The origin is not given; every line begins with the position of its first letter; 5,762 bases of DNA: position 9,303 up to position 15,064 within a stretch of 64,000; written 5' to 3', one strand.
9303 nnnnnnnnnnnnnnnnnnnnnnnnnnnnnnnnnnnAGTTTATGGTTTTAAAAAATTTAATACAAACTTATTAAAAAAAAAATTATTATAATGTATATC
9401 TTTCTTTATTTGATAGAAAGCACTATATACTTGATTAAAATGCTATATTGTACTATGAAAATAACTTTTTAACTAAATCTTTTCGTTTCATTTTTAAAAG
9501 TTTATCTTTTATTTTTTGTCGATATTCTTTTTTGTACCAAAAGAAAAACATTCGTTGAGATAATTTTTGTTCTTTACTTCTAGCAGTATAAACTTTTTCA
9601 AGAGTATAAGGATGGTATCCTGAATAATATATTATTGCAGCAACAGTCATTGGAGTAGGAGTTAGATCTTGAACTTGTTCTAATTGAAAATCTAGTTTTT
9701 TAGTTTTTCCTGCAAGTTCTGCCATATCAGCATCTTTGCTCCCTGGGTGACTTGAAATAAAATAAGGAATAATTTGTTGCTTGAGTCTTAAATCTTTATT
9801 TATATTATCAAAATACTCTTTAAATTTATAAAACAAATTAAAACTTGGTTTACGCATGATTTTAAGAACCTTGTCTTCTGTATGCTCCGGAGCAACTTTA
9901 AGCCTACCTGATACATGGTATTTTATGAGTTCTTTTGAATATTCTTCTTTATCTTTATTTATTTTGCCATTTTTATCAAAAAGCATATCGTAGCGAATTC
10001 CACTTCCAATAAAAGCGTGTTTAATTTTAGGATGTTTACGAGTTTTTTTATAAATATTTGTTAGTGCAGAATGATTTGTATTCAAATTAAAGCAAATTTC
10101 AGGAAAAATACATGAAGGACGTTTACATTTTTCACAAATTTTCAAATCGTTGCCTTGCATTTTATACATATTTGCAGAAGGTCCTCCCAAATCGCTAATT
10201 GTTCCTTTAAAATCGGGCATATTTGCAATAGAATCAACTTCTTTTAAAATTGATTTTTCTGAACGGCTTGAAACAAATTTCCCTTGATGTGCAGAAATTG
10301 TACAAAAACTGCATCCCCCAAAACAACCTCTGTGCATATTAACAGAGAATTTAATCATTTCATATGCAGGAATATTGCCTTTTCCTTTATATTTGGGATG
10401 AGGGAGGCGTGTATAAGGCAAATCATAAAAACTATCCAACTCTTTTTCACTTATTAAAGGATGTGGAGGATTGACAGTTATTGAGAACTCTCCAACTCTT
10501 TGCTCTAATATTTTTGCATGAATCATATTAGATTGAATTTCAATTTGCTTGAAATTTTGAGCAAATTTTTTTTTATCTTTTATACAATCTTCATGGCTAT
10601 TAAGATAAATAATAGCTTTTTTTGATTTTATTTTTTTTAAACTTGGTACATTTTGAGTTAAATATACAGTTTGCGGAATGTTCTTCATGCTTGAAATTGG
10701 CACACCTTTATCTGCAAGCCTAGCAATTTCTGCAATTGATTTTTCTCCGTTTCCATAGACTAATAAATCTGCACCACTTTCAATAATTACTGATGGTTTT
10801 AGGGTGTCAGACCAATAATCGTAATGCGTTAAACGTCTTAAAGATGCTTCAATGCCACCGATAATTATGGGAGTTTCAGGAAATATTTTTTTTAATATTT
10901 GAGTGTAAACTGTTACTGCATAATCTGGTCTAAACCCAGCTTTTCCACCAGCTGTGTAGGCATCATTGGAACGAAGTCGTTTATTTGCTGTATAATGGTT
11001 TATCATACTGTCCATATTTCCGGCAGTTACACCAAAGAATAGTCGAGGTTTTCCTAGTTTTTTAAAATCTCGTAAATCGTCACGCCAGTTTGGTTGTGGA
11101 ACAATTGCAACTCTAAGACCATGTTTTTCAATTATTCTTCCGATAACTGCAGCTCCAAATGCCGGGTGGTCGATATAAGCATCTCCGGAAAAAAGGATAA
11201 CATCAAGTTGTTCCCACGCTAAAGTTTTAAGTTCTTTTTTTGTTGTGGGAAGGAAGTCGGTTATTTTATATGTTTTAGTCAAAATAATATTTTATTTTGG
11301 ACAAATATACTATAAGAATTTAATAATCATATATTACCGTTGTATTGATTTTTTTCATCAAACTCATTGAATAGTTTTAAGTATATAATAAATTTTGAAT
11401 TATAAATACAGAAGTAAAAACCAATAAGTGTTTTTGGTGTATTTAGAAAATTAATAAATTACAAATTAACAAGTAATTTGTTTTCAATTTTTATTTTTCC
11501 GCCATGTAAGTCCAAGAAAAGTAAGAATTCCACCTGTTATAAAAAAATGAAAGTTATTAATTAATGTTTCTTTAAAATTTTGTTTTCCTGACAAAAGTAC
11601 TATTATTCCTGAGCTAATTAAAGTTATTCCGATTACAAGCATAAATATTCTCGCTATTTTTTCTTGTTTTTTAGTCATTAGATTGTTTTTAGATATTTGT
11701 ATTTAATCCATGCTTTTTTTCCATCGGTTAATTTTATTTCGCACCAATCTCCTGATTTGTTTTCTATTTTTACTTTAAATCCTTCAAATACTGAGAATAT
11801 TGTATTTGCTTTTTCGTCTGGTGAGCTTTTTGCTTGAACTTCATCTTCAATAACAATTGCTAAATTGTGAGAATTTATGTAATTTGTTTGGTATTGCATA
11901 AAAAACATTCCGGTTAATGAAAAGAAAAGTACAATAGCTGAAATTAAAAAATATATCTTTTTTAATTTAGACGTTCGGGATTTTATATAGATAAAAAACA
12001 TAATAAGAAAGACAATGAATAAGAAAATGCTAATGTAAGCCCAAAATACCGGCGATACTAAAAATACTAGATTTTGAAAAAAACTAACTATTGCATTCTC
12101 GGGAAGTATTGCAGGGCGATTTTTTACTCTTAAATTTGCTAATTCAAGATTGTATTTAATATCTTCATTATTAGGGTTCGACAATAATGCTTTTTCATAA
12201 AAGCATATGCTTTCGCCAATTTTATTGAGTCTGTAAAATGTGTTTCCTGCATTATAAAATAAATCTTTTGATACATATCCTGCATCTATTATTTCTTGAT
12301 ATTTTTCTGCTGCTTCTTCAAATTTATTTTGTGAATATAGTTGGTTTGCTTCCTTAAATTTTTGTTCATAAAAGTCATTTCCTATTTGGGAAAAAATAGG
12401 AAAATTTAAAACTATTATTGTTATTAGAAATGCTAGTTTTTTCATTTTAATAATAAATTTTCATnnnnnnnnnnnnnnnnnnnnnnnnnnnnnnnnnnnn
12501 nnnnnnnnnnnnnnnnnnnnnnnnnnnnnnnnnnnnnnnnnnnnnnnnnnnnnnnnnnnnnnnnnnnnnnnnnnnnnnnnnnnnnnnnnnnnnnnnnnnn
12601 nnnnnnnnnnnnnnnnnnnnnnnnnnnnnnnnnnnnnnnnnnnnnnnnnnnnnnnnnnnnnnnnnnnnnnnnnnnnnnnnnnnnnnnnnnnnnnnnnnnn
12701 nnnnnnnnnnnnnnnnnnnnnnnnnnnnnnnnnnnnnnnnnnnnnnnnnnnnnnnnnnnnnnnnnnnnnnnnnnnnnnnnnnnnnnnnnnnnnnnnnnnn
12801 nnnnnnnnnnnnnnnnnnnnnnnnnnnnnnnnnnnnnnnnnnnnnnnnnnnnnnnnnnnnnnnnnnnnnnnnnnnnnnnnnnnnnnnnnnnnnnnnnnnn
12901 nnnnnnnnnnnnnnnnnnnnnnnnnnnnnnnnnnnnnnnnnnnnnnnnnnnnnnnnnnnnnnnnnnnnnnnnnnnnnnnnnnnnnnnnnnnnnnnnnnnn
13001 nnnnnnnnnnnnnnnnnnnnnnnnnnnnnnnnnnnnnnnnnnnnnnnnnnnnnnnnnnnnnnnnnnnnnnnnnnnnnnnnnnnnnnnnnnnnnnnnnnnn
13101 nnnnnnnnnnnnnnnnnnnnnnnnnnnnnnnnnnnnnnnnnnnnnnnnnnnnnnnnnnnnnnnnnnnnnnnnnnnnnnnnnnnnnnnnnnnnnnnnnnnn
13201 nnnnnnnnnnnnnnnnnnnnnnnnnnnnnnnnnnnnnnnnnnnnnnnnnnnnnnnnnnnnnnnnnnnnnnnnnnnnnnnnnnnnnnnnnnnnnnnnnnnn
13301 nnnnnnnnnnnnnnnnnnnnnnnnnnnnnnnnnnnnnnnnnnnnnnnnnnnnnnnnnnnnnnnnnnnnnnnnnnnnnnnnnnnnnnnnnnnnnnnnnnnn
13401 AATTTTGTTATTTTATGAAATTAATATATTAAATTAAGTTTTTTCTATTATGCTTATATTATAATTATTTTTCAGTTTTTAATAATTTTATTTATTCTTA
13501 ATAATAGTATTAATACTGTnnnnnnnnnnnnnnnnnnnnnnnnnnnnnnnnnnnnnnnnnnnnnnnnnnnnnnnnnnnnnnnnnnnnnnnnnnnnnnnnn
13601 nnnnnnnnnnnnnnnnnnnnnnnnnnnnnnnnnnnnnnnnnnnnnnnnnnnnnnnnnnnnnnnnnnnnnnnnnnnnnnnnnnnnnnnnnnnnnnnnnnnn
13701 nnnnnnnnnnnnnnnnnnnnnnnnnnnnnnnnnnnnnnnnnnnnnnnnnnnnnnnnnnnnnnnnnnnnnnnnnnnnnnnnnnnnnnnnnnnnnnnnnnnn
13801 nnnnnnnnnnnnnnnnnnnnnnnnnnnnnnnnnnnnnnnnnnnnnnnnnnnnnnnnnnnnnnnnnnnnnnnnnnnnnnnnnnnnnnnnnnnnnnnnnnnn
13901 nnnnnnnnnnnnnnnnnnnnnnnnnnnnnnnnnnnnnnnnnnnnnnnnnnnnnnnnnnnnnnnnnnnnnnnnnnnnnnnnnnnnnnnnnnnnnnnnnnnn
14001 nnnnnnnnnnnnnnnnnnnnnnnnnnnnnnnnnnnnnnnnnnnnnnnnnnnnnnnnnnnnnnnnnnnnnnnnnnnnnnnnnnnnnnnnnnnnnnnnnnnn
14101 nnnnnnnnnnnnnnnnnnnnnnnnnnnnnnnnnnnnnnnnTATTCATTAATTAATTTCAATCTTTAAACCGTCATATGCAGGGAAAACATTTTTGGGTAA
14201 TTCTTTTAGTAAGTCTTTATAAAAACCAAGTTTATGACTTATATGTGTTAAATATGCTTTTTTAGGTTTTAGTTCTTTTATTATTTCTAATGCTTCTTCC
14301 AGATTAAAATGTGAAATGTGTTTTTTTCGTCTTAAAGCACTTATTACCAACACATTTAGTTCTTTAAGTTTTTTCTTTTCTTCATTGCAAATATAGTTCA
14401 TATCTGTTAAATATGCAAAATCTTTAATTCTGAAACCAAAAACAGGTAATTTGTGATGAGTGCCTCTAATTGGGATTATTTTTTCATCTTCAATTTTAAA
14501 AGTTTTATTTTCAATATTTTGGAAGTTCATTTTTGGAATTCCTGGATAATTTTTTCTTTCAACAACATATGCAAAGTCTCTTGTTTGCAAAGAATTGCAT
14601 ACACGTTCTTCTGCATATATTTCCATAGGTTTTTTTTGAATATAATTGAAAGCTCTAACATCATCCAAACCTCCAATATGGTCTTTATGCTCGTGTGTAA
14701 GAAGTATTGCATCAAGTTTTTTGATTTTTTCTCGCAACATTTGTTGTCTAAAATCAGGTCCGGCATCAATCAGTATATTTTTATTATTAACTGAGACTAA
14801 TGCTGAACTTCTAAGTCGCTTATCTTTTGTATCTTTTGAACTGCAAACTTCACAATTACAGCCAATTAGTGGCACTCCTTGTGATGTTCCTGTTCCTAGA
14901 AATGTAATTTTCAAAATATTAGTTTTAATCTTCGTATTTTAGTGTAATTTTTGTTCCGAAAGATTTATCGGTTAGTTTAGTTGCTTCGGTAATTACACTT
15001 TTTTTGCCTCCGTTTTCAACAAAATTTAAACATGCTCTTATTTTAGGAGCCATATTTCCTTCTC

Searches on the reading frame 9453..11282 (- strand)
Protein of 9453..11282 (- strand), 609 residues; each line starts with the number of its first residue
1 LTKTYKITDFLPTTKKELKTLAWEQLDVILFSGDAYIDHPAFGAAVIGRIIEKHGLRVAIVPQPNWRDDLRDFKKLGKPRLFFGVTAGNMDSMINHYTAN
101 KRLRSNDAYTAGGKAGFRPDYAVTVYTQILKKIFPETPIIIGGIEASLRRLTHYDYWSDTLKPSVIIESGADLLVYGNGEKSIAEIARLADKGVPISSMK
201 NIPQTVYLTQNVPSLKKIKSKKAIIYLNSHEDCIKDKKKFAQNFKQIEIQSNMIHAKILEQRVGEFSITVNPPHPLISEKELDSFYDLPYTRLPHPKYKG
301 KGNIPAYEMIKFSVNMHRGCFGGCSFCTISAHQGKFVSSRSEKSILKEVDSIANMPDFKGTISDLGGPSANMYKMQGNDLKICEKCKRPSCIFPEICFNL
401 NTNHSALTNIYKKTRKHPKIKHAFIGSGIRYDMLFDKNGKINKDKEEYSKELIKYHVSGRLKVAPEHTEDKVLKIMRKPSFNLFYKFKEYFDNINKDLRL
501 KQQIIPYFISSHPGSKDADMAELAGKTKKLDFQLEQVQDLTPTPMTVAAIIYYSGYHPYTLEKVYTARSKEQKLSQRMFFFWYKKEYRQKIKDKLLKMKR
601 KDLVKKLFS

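Call 71: search_protein_families(library=pfam, proteins=[window:9453-11282:-], max_evalue=0.00001)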
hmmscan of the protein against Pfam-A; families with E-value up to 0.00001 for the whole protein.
window:9453-11282:- (609 aa): 3 families
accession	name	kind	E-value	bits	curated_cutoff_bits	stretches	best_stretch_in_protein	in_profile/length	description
PF08497.15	Radical_SAM_N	-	4e-129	430.6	25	1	10-313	1-301/301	Radical SAM N-terminal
PF04055.27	Radical_SAM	-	3.2e-12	47.4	29.5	1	314-523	1-162/166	Radical SAM superfamily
PF11842.13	DUF3362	-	5.4e-09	36.9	27.6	1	535-604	1-75/151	Domain of unknown function (DUF3362)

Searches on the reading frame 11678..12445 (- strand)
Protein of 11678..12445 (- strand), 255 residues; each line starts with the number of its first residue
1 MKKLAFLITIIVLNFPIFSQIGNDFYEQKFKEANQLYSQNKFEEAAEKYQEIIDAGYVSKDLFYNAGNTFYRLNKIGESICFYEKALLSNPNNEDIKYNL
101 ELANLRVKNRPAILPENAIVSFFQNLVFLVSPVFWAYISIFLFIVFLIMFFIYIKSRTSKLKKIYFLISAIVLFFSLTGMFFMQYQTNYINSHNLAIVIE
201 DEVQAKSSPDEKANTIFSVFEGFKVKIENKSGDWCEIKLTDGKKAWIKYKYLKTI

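Call 71: search_protein_families(library=pfam, proteins=[window:11678-12445:-], max_evalue=0.00001)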
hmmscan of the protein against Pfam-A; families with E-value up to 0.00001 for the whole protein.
window:11678-12445:- (255 aa): 3 families
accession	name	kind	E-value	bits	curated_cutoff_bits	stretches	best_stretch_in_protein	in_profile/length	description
PF13414.12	TPR_11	-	7.3e-07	29.2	26.8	0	67-100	1-34/42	TPR repeat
PF07719.23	TPR_2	-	4.1e-06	27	27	0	62-93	3-34/34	Tetratricopeptide repeat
PF06347.19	SH3_4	-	4.5e-06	26.8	24.1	1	202-250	4-52/56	Bacterial SH3 domain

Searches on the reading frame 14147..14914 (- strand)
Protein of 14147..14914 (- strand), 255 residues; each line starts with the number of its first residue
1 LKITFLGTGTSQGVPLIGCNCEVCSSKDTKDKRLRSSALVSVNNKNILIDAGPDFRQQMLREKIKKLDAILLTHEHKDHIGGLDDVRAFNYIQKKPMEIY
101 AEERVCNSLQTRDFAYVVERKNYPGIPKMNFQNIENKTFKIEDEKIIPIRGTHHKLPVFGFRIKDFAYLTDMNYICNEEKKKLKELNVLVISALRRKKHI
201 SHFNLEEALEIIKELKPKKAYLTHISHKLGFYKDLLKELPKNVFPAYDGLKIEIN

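Call 72: search_protein_families(library=pfam, proteins=[window:14147-14914:-], max_evalue=0.00001)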
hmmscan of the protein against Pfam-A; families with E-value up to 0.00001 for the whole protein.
window:14147-14914:- (255 aa): 3 families
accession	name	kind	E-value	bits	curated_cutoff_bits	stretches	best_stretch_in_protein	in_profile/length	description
PF12706.13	Lactamase_B_2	-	5e-38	131.2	27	1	46-225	2-200/200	Beta-lactamase superfamily domain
PF00753.33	Lactamase_B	-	8.8e-16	58.9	22.7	1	35-224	6-196/196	Metallo-beta-lactamase superfamily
PF13483.12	Lactamase_B_3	-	2.5e-06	28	24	1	36-220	8-156/160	Beta-lactamase superfamily domain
